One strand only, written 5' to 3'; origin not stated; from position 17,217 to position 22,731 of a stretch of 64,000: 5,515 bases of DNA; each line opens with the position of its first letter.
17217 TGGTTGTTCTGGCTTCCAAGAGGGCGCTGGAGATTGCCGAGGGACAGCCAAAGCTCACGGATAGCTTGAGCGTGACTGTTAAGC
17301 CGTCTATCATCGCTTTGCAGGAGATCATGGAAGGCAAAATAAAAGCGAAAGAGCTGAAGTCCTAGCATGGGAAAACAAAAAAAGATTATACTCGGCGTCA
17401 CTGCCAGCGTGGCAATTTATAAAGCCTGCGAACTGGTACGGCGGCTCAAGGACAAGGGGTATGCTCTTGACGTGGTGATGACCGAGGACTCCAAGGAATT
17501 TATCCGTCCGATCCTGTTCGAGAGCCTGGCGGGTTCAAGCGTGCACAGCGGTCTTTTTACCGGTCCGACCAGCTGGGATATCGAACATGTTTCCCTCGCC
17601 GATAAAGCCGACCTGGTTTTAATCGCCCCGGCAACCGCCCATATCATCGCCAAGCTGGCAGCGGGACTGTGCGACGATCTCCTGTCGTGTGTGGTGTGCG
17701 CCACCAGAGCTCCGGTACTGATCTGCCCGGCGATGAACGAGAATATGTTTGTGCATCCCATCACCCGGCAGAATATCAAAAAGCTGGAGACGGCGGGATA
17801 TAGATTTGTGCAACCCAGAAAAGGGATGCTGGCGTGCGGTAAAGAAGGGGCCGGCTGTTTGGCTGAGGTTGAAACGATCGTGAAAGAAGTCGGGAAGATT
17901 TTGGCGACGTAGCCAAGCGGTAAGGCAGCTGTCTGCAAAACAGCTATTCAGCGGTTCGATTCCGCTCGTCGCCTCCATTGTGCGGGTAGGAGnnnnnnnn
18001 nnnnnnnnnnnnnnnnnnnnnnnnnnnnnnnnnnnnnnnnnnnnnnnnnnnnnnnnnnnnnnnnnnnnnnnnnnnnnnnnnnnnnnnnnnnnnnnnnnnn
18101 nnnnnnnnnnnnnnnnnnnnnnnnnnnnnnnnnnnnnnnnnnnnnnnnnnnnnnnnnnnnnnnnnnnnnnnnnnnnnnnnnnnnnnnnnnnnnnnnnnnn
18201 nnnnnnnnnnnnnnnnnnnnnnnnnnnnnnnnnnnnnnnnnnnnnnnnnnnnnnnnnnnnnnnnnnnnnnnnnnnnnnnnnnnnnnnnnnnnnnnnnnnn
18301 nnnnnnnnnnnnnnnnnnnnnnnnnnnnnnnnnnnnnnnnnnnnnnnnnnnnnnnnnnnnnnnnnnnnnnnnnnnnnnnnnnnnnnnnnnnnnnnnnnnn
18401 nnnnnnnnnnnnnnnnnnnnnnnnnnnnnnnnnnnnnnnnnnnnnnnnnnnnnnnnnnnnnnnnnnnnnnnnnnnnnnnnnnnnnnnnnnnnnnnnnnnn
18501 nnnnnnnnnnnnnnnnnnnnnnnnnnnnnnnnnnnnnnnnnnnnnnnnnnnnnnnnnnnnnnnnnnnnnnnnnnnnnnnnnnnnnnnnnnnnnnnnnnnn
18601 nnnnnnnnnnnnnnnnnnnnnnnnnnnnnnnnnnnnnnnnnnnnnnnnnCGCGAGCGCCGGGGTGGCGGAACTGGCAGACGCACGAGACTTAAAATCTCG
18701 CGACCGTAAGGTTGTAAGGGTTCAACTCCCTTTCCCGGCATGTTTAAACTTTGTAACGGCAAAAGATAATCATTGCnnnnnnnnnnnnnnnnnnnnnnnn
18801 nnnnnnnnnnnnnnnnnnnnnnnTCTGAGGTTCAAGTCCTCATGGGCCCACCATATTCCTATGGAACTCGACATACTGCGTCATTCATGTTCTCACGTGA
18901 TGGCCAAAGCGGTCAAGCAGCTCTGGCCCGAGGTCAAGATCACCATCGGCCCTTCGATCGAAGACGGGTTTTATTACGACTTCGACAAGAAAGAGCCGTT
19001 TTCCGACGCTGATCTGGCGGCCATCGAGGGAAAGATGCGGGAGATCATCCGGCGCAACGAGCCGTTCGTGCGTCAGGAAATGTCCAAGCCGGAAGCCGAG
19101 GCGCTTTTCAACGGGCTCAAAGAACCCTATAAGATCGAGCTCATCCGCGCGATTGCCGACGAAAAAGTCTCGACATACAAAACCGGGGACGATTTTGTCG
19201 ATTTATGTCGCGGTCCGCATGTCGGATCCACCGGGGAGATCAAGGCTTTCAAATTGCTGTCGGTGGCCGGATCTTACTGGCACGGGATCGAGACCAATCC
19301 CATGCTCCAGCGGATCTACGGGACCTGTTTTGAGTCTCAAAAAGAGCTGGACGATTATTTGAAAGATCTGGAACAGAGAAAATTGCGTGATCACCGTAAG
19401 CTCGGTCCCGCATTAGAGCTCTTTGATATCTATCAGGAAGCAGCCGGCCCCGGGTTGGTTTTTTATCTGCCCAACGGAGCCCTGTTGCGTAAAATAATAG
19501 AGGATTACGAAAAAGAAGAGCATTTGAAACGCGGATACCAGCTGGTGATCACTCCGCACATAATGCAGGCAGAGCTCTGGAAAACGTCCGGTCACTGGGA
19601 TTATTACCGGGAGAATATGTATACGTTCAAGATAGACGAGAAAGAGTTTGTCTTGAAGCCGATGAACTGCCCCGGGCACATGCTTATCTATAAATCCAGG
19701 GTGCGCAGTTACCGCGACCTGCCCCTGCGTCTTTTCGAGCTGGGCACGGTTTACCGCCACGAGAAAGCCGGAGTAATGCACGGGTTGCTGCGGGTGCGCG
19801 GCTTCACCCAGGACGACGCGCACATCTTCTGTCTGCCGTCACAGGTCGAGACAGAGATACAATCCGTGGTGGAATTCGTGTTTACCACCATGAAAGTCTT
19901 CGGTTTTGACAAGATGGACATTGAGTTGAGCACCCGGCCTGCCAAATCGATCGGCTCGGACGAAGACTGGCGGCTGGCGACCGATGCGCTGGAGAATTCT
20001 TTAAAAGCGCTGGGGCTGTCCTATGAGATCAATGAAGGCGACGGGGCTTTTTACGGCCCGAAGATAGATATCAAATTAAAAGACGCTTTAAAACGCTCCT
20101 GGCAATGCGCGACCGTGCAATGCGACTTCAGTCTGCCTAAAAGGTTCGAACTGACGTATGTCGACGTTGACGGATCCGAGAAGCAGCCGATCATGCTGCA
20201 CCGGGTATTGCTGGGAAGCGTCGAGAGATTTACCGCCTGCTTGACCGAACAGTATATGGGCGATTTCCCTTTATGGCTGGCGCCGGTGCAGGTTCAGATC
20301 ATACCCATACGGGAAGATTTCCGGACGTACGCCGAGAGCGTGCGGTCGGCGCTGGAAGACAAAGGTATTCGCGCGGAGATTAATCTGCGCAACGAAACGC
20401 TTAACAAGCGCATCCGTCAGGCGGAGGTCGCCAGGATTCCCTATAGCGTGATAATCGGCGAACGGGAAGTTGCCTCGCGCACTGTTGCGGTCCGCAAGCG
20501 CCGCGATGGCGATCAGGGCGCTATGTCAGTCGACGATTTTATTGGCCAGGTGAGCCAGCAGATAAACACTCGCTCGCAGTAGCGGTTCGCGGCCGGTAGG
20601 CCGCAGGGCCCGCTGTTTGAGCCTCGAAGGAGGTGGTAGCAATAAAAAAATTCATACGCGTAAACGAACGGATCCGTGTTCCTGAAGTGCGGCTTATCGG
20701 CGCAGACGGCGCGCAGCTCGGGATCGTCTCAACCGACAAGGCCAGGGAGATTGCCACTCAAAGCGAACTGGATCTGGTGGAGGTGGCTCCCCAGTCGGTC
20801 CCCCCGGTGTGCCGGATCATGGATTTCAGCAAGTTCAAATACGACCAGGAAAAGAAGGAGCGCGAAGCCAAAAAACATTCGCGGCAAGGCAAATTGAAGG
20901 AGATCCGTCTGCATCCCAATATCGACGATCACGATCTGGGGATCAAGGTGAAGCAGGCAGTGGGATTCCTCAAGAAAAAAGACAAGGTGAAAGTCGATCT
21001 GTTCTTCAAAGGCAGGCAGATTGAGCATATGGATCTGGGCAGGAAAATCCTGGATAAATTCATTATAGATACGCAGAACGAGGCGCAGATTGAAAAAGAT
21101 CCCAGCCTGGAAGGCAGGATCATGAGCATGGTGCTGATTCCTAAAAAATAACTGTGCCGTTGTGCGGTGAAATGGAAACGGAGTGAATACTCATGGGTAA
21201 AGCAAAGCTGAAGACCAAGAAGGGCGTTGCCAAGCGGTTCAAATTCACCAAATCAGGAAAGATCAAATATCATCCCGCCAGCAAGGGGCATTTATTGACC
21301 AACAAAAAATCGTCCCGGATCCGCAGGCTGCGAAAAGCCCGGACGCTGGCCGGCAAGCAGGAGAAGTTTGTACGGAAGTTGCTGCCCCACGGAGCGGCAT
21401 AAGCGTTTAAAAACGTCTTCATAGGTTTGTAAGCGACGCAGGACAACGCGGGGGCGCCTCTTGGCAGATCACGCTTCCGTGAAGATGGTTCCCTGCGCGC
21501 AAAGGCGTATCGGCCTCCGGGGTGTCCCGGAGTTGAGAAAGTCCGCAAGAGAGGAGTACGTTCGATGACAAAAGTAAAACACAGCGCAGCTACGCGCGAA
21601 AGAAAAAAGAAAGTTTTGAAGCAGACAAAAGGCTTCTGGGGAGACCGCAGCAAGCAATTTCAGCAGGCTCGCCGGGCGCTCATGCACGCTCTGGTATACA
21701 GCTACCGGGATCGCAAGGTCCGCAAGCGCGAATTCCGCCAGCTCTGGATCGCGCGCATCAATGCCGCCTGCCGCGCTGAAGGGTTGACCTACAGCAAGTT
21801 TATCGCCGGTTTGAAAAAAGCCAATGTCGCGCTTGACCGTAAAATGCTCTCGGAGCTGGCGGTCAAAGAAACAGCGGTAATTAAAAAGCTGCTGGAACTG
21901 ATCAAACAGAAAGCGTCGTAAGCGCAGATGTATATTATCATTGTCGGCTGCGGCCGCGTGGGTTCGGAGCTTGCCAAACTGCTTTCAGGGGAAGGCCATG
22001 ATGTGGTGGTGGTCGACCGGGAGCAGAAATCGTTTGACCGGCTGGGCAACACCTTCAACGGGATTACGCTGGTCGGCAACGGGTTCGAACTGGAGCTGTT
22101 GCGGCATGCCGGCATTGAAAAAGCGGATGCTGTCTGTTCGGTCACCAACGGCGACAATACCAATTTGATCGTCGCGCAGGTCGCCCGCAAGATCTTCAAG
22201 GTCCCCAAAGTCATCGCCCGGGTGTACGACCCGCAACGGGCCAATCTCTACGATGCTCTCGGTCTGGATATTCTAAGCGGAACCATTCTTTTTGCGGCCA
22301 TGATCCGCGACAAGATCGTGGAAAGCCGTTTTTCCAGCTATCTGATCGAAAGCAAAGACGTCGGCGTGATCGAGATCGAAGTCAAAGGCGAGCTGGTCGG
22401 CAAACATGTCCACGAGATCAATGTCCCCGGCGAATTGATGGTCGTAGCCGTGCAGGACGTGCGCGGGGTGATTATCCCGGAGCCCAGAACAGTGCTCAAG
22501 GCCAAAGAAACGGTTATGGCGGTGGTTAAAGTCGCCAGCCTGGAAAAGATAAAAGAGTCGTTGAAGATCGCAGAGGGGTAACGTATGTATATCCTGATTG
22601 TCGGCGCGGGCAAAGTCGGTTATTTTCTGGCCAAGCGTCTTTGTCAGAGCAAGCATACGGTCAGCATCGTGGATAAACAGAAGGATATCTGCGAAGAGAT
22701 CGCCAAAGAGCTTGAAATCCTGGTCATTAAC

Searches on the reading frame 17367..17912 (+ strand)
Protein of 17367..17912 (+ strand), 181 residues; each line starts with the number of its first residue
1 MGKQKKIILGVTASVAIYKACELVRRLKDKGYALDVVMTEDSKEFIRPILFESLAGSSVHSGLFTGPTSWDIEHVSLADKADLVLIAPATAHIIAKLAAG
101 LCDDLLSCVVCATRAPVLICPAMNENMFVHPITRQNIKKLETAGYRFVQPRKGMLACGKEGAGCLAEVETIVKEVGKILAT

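Call 76: search_protein_families(library=pfam, proteins=[window:17367-17912:+], max_evalue=0.00001)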
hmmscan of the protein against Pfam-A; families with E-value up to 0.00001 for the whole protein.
window:17367-17912:+ (181 aa): 1 family
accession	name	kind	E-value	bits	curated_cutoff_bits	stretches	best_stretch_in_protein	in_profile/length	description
PF02441.25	Flavoprotein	-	1.3e-34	119.6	22.7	1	5-175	1-158/162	Flavoprotein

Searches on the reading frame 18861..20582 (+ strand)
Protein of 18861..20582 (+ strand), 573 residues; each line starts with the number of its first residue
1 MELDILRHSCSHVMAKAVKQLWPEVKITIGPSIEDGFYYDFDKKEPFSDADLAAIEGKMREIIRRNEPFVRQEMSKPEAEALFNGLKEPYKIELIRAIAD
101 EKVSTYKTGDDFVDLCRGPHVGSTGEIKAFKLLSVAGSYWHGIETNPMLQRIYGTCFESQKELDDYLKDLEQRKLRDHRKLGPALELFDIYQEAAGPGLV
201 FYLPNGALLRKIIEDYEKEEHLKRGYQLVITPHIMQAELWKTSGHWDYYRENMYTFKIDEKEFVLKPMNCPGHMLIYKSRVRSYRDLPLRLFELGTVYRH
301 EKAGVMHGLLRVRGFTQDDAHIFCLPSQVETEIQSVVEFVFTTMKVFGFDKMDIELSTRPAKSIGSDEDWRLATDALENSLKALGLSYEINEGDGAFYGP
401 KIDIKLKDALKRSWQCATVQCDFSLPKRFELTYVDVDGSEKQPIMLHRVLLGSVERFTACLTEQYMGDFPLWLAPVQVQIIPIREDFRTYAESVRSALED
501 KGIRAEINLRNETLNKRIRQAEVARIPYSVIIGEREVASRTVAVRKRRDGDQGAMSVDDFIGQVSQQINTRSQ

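Call 76: search_protein_families(library=pfam, proteins=[window:18861-20582:+], max_evalue=0.00001)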
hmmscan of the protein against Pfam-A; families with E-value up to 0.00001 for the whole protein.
window:18861-20582:+ (573 aa): 3 families
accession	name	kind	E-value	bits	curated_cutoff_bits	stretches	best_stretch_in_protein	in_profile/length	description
PF00587.30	tRNA-synt_2b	-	2e-47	162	29.3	1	254-465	1-179/179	tRNA synthetase class II core domain (G, H, P, S and T)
PF03129.25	HGTP_anticodon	-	6.1e-24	84.4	21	1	477-566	1-93/94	Anticodon binding domain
PF07973.19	tRNA_SAD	-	1.8e-15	57.1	24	1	103-153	1-44/44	Threonyl and Alanyl tRNA synthetase second additional domain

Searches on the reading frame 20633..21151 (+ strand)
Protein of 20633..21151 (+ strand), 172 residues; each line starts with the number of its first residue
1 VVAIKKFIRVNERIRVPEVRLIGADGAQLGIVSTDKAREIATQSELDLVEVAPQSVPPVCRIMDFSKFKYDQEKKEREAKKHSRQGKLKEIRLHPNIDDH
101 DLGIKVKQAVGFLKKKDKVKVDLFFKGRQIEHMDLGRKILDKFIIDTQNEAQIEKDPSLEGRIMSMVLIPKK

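Call 76: search_protein_families(library=pfam, proteins=[window:20633-21151:+], max_evalue=0.00001)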
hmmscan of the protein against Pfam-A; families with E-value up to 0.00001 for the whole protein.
window:20633-21151:+ (172 aa): 2 families
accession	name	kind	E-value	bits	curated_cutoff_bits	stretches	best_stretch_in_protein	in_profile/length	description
PF05198.21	IF3_N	-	3.1e-32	111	26.9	1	10-79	1-70/70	Translation initiation factor IF-3, N-terminal domain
PF00707.27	IF3_C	-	1.4e-31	108.7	34.8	1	87-171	2-86/86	Translation initiation factor IF-3, C-terminal domain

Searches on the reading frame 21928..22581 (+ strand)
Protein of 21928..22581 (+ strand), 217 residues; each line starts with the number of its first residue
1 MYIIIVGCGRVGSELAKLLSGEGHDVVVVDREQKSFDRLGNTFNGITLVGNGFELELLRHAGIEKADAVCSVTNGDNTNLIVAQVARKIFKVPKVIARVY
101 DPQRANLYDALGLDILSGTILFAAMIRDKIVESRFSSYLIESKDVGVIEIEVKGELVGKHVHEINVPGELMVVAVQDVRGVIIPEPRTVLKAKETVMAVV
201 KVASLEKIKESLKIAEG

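Call 76: search_protein_families(library=pfam, proteins=[window:21928-22581:+], max_evalue=0.00001)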
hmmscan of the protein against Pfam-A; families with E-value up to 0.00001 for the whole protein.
window:21928-22581:+ (217 aa): 2 families
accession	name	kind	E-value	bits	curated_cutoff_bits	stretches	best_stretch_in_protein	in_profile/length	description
PF02254.24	TrkA_N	-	1.6e-27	96.6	23.8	1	3-115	1-112/116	TrkA-N domain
PF02080.26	TrkA_C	-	5e-07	30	27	1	149-212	3-70/71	TrkA-C domain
